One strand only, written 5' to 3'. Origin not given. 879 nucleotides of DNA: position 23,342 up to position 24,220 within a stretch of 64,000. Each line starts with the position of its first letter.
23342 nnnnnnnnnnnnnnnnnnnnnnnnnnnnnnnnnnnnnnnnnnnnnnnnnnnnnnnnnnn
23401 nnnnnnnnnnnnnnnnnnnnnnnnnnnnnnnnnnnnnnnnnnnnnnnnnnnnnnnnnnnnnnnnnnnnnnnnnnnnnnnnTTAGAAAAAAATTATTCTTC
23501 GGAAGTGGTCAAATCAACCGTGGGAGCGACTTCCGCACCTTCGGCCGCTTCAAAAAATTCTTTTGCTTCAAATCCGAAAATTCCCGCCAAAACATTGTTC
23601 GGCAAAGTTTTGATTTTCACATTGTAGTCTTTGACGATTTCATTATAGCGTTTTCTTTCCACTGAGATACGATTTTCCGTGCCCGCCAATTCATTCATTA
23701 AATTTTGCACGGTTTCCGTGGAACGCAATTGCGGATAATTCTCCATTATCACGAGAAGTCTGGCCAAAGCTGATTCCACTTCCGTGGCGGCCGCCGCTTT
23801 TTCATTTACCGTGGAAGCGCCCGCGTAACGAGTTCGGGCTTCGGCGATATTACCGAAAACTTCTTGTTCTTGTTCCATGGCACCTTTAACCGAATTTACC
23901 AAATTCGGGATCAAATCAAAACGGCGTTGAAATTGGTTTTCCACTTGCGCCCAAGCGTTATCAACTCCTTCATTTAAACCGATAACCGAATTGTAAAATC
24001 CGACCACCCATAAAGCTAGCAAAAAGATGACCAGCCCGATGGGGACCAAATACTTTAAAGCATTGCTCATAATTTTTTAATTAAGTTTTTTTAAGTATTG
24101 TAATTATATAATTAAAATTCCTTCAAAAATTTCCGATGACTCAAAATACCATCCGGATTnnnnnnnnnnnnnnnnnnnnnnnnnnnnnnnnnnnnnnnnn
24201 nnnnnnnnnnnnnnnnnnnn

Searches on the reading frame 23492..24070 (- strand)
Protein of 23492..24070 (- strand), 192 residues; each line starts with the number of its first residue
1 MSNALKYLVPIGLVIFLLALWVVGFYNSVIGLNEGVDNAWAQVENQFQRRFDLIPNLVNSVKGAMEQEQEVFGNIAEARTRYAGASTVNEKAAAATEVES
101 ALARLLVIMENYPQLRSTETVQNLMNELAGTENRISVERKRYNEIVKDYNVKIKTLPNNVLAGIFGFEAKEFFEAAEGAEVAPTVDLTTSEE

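Call 86: search_protein_families(library=pfam, proteins=[window:23492-24070:-], max_evalue=0.0001)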
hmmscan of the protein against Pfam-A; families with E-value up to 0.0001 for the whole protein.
window:23492-24070:- (192 aa): 1 family
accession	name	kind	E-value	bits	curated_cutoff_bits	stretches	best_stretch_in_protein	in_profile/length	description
PF04011.17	LemA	-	5.3e-55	185.8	26.2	1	39-186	1-148/149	LemA family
